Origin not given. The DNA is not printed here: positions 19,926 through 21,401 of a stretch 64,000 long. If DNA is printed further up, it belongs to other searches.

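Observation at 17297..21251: Operon-like trio of acyl-CoA dehydrogenase, stand-alone GcvT-family aminomethyltransferase and AMP-forming acyl-CoA ligase: a candidate dmdC-dmdA-dmdB DMSP demethylation module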

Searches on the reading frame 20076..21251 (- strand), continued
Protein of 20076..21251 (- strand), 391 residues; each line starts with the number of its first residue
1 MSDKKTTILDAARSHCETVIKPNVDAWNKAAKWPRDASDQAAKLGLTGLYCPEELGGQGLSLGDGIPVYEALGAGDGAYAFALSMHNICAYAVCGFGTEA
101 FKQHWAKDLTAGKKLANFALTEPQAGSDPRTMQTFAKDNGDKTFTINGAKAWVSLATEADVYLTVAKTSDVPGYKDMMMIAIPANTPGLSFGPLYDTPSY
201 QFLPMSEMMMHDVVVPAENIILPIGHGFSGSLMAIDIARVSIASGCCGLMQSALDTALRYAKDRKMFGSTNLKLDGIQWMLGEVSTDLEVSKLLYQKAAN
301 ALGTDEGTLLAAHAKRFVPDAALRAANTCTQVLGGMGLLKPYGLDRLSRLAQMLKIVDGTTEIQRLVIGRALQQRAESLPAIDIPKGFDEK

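Call 36: find_encoding_contigs(protein=P0299, flank=8000, max_places=2)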
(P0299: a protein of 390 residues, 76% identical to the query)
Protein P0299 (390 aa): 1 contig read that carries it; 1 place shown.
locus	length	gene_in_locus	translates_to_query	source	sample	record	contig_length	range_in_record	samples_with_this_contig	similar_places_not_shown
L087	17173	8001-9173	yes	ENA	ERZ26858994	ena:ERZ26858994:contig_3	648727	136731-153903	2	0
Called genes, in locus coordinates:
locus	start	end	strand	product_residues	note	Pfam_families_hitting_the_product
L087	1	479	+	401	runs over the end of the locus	PF05762:VWA_CoxE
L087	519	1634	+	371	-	PF06155:GBBH-like_N, PF02668:TauD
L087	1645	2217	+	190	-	PF06240:COXG, PF10604:Polyketide_cyc2 (weak)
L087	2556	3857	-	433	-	PF06808:DctM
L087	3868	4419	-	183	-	PF04290:DctQ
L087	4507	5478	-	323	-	PF03480:DctP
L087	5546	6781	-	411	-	PF00890:FAD_binding_2 (weak), PF01134:GIDA (faint), PF01266:DAO, PF01494:FAD_binding_3 (weak), PF07992:Pyr_redox_2 (faint), PF13454:NAD_binding_9 (faint)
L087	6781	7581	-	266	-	PF01177:Asp_Glu_race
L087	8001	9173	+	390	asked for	PF02771:Acyl-CoA_dh_N, PF02770:Acyl-CoA_dh_M, PF00441:Acyl-CoA_dh_1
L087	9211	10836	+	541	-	PF00501:AMP-binding, PF13193:AMP-binding_C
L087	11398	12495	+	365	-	PF01571:GCV_T, PF08669:GCV_T_C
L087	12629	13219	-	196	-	PF02630:SCO1-SenC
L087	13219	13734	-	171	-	PF04314:LpqE-like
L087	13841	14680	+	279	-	PF00106:adh_short, PF08659:KR (weak), PF13460:NAD_binding_10 (weak), PF13561:adh_short_C2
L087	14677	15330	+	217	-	PF02581:TMP-TENI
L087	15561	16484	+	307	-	PF01063:Aminotran_4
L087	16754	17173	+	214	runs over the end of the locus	PF01300:Sua5_yciO_yrdC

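Call 37: find_encoding_contigs(protein=P0266, flank=8000, max_places=2)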
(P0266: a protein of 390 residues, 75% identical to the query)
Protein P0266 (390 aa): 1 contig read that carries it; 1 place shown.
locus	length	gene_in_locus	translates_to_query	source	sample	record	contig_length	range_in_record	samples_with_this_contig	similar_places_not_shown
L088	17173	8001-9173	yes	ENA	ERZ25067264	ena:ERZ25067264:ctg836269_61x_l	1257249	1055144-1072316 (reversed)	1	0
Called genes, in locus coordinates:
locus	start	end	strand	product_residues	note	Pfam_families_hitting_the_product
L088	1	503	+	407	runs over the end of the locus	PF13433:Peripla_BP_5, PF13458:Peripla_BP_6, PF01094:ANF_receptor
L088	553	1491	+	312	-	PF02653:BPD_transp_2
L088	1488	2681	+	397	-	PF11862:DUF3382 (weak), PF02653:BPD_transp_2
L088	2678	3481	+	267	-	PF00005:ABC_tran, PF13304:AAA_21 (faint), PF12399:BCA_ABC_TP_C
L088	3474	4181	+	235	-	PF00005:ABC_tran, PF13304:AAA_21 (faint)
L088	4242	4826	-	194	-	PF01292:Ni_hydr_CYTB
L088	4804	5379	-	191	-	PF04264:YceI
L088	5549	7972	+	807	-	PF00890:FAD_binding_2 (weak), PF01266:DAO, PF16350:FAO_M (weak), PF01571:GCV_T, PF08669:GCV_T_C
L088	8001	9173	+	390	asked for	PF02771:Acyl-CoA_dh_N, PF02770:Acyl-CoA_dh_M, PF00441:Acyl-CoA_dh_1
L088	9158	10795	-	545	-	PF00501:AMP-binding, PF13193:AMP-binding_C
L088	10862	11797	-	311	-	PF00850:Hist_deacetyl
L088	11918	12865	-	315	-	PF13391:HNH_2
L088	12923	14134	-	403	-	PF01571:GCV_T, PF08669:GCV_T_C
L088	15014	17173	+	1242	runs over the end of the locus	-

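Call 38: find_encoding_contigs(protein=P0316, flank=8000, max_places=2)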
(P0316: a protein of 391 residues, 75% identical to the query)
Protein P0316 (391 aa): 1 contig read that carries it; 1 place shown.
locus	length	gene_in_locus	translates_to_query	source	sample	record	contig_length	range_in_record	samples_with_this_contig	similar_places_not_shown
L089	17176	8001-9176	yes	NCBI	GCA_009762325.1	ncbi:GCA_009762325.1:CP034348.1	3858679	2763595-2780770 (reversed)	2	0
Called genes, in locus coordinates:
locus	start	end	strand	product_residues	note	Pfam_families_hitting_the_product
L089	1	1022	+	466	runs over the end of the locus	PF00067:p450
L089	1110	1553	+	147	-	-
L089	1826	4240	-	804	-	PF00521:DNA_topoisoIV, PF03989:DNA_gyraseA_C (weak)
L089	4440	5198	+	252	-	PF08239:SH3_3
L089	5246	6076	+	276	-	PF00106:adh_short, PF13561:adh_short_C2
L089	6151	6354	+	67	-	PF04588:HIG_1_N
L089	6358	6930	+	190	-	PF01923:Cob_adeno_trans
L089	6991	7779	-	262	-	PF00557:Peptidase_M24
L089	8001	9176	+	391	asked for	PF02771:Acyl-CoA_dh_N, PF08028:Acyl-CoA_dh_2 (faint), PF02770:Acyl-CoA_dh_M, PF00441:Acyl-CoA_dh_1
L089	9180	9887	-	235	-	PF17746:SfsA_N, PF03749:SfsA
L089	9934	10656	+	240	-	PF00994:MoCF_biosynth, PF24102:FLAD1_M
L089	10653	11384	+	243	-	PF00583:Acetyltransf_1, PF13508:Acetyltransf_7, PF08445:FR47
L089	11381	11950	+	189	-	PF02627:CMD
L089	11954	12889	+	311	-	PF00691:OmpA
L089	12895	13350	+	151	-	PF02870:Methyltransf_1N (weak), PF01035:DNA_binding_1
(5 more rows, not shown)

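Call 39: find_encoding_contigs(protein=P0347, flank=8000, max_places=2)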
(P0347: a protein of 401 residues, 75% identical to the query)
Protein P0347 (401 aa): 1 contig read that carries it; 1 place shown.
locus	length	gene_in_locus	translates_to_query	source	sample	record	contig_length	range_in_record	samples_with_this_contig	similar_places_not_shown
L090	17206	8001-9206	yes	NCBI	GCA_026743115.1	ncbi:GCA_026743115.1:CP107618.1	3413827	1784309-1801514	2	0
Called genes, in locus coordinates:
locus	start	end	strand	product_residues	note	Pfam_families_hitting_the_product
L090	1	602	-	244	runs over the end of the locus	PF02129:Peptidase_S15 (weak), PF00561:Abhydrolase_1, PF12146:Hydrolase_4, PF20408:Abhydrolase_11 (faint), PF12697:Abhydrolase_6, PF00326:Peptidase_S9 (weak)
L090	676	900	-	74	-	-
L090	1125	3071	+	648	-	PF02824:TGS, PF07973:tRNA_SAD, PF00587:tRNA-synt_2b, PF03129:HGTP_anticodon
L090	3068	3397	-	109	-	PF03960:ArsC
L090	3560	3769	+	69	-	PF00313:CSD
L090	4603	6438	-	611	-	PF00664:ABC_membrane, PF00005:ABC_tran, PF02463:SMC_N (weak)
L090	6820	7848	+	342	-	PF12625:Arabinose_bd, PF12833:HTH_18, PF00165:HTH_AraC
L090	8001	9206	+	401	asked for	PF02771:Acyl-CoA_dh_N, PF02770:Acyl-CoA_dh_M, PF00441:Acyl-CoA_dh_1, PF08028:Acyl-CoA_dh_2 (weak)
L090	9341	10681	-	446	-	PF01266:DAO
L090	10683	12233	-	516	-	PF06253:MTTB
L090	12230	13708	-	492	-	PF00171:Aldedh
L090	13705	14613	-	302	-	PF00701:DHDPS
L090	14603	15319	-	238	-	PF00392:GntR, PF07729:FCD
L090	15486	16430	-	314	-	PF00892:EamA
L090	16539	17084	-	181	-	PF07152:YaeQ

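Call 40: search_protein_families(library=ncbifam, proteins=[L087:11398-12495:+, L088:12923-14134:-, L081:14268-15548:+], max_evalue=1e-30)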
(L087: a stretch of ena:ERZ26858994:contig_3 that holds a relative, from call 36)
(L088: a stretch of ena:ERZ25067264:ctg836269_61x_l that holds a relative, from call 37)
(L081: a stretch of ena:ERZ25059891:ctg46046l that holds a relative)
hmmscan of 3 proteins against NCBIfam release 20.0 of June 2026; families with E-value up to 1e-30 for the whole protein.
L087:11398-12495:+ (365 aa): 5 families
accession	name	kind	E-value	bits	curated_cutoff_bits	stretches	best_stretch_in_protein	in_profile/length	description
NF009133.0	PRK12486.1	equivalog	2.5e-155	516.9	410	1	3-359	3-361/369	dimethylsulfoniopropionate demethylase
NF001567.0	PRK00389.1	subfamily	2.8e-47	161.4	300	1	29-353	19-337/359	glycine cleavage system aminomethyltransferase GcvT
NF053776.1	TmaoDeMthMsil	equivalog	1.2e-45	156.3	1100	1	13-353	386-735/763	trimethylamine N-oxide demethylase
TIGR00528.1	gcvT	equivalog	7.9e-41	140.2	235.85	1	27-359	15-350/362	glycine cleavage system aminomethyltransferase GcvT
NF010093.0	PRK13579.1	equivalog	2.1e-31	109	459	1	47-352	44-347/371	glycine cleavage system aminomethyltransferase GcvT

L088:12923-14134:- (403 aa): 5 families
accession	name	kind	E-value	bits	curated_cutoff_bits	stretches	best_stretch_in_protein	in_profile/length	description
NF053776.1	TmaoDeMthMsil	equivalog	7.6e-62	209.9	1100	1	47-392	401-762/763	trimethylamine N-oxide demethylase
NF009133.0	PRK12486.1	equivalog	2.4e-47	161.6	410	1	47-379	29-365/369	dimethylsulfoniopropionate demethylase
NF001567.0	PRK00389.1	subfamily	4e-43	147.7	300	1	85-388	56-357/359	glycine cleavage system aminomethyltransferase GcvT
TIGR01372.1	soxA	subfamily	4.5e-37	127.3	1164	1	60-388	643-991/996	sarcosine oxidase subunit alpha family protein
TIGR00528.1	gcvT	equivalog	1.9e-34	119.2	235.85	1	84-384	53-360/362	glycine cleavage system aminomethyltransferase GcvT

L081:14268-15548:+ (426 aa): 6 families
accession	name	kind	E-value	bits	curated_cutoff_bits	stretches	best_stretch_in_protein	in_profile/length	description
NF009133.0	PRK12486.1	equivalog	6.3e-87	291.9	410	1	35-397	6-362/369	dimethylsulfoniopropionate demethylase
NF001567.0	PRK00389.1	subfamily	5.5e-55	186.8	300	1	77-410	33-355/359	glycine cleavage system aminomethyltransferase GcvT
NF053776.1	TmaoDeMthMsil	equivalog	1.8e-54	185.5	1100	1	61-411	404-757/763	trimethylamine N-oxide demethylase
TIGR00528.1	gcvT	equivalog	9.5e-45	153.1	235.85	1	77-394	31-350/362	glycine cleavage system aminomethyltransferase GcvT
NF010093.0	PRK13579.1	equivalog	1.4e-39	135.9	459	1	76-408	39-364/371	glycine cleavage system aminomethyltransferase GcvT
TIGR01372.1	soxA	subfamily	1.6e-39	135.4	1164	1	46-401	614-984/996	sarcosine oxidase subunit alpha family protein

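Call 65: find_encoding_contigs(protein=P0251, flank=8000, max_places=2)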
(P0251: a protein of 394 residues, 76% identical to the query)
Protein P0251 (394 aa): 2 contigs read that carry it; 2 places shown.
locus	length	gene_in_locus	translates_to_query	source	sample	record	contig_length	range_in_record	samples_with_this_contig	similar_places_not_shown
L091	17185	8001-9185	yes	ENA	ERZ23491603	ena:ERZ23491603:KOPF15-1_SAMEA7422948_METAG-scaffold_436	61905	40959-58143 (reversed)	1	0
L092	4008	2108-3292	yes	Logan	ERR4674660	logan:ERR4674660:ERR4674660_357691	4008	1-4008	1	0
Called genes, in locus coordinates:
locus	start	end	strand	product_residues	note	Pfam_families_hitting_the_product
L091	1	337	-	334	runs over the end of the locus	PF00005:ABC_tran, PF08402:TOBE_2, PF03459:TOBE (weak)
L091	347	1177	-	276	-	PF00528:BPD_transp_1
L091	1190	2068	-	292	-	PF00528:BPD_transp_1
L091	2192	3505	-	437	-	PF01547:SBP_bac_1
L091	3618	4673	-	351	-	PF01381:HTH_3 (faint), PF00356:LacI (weak), PF00532:Peripla_BP_1, PF13407:Peripla_BP_4, PF13377:Peripla_BP_3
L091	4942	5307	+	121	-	PF09360:zf-CDGSH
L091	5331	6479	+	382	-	PF01645:Glu_synthase, PF01070:FMN_dh (weak)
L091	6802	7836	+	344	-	PF12625:Arabinose_bd, PF12833:HTH_18, PF00165:HTH_AraC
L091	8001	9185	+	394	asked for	PF02771:Acyl-CoA_dh_N, PF02770:Acyl-CoA_dh_M, PF00441:Acyl-CoA_dh_1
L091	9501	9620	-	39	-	-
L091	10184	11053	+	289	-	PF00501:AMP-binding, PF13193:AMP-binding_C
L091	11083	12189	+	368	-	PF01571:GCV_T, PF08669:GCV_T_C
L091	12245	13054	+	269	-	PF00378:ECH_1, PF16113:ECH_2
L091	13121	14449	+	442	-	PF03109:ABC1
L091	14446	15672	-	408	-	PF00528:BPD_transp_1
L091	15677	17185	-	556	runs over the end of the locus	PF00528:BPD_transp_1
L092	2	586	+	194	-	?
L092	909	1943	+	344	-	PF12625:Arabinose_bd, PF12833:HTH_18, PF00165:HTH_AraC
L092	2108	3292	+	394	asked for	PF02771:Acyl-CoA_dh_N, PF02770:Acyl-CoA_dh_M, PF00441:Acyl-CoA_dh_1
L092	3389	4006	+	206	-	?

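Call 66: find_encoding_contigs(protein=P0313, flank=8000, max_places=2)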
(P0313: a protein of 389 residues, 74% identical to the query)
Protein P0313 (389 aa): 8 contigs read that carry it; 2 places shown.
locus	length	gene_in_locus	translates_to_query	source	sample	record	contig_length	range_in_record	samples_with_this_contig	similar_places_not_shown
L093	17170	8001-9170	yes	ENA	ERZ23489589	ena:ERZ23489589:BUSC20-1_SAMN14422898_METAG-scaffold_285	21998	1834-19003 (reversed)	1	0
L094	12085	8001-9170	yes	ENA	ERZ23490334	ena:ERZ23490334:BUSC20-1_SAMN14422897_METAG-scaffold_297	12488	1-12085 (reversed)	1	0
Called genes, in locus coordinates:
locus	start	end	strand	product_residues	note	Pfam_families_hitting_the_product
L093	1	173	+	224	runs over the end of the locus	PF01168:Ala_racemase_N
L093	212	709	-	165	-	PF01288:HPPK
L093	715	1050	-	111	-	-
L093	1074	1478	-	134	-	PF02391:MoaE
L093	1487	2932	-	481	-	PF00883:Peptidase_M17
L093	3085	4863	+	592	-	PF03717:PBP_dimer, PF00905:Transpeptidase, PF13354:Beta-lactamase2 (faint)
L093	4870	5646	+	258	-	PF06271:RDD (weak)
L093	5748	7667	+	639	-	PF27473:CfpA_C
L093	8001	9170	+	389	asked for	PF02771:Acyl-CoA_dh_N, PF02770:Acyl-CoA_dh_M, PF00441:Acyl-CoA_dh_1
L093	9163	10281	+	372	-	PF01571:GCV_T, PF08669:GCV_T_C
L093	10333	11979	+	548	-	PF00501:AMP-binding, PF13193:AMP-binding_C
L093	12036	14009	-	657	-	PF22745:Nlig-Ia, PF01653:DNA_ligase_aden, PF03120:OB_DNA_ligase, PF03119:DNA_ligase_ZBD (weak), PF12826:HHH_2, PF00533:BRCT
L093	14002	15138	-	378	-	PF04748:Polysacc_deac_2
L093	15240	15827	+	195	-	PF02622:DUF179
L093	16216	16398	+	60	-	PF00584:SecE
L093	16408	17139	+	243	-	PF02357:NusG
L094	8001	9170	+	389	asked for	PF02771:Acyl-CoA_dh_N, PF02770:Acyl-CoA_dh_M, PF00441:Acyl-CoA_dh_1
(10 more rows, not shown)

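Call 68: search_protein_families(library=ncbifam, proteins=[L091:11083-12189:+, L093:9163-10281:+, L091:12245-13054:+], max_evalue=1e-40)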
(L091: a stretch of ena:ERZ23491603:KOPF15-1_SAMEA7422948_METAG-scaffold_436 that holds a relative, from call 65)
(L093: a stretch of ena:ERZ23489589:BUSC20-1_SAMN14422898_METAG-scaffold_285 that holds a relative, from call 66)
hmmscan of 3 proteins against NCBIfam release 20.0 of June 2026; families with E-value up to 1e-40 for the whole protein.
L091:11083-12189:+ (368 aa): 3 families
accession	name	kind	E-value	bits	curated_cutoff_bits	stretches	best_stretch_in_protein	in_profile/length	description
NF009133.0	PRK12486.1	equivalog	1.4e-200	665.9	410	1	3-368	4-369/369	dimethylsulfoniopropionate demethylase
NF053776.1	TmaoDeMthMsil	equivalog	7.9e-48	163.5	1100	1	12-357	386-740/763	trimethylamine N-oxide demethylase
NF001567.0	PRK00389.1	subfamily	9.8e-46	156.3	300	1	12-358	4-343/359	glycine cleavage system aminomethyltransferase GcvT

L093:9163-10281:+ (372 aa): 3 families
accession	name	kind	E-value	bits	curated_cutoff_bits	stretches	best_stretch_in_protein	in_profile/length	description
NF009133.0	PRK12486.1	equivalog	3.9e-165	549.2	410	1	6-367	4-365/369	dimethylsulfoniopropionate demethylase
NF001567.0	PRK00389.1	subfamily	3.4e-49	167.7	300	1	17-372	6-354/359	glycine cleavage system aminomethyltransferase GcvT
NF053776.1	TmaoDeMthMsil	equivalog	1.5e-46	159.3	1100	1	12-368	383-751/763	trimethylamine N-oxide demethylase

L091:12245-13054:+ (269 aa): 4 families
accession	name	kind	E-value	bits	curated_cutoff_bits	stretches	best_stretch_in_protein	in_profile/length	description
NF006013.0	PRK08150.1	subfamily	9.6e-114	379.1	232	1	14-266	8-258/259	crotonase/enoyl-CoA hydratase family protein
NF051848.1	EnCoAHydtEchA19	equivalog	5.2e-50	170.4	400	1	19-263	7-254/258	enoyl-CoA hydratase EchA19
NF005864.0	PRK07799.1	equivalog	4e-46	157.3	316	1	19-263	15-262/266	crotonase/enoyl-CoA hydratase family protein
NF005803.0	PRK07658.1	equivalog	7.8e-42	143.4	313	1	17-260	7-250/257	enoyl-CoA hydratase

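Call 81: search_solved_structures(query=window:20076-21251:-, max_evalue=1e-55, show_alignments=1)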
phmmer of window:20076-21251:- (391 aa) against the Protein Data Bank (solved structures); distinct sequences matched with E-value up to 1e-55: 2.
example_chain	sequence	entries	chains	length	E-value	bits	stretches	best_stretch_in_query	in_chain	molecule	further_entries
1buc_A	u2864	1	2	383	3.7e-56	193.7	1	7-372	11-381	BUTYRYL-COA DEHYDROGENASE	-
4l1f_A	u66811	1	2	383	8.5e-56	192.6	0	5-373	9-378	Acyl-CoA dehydrogenase domain protein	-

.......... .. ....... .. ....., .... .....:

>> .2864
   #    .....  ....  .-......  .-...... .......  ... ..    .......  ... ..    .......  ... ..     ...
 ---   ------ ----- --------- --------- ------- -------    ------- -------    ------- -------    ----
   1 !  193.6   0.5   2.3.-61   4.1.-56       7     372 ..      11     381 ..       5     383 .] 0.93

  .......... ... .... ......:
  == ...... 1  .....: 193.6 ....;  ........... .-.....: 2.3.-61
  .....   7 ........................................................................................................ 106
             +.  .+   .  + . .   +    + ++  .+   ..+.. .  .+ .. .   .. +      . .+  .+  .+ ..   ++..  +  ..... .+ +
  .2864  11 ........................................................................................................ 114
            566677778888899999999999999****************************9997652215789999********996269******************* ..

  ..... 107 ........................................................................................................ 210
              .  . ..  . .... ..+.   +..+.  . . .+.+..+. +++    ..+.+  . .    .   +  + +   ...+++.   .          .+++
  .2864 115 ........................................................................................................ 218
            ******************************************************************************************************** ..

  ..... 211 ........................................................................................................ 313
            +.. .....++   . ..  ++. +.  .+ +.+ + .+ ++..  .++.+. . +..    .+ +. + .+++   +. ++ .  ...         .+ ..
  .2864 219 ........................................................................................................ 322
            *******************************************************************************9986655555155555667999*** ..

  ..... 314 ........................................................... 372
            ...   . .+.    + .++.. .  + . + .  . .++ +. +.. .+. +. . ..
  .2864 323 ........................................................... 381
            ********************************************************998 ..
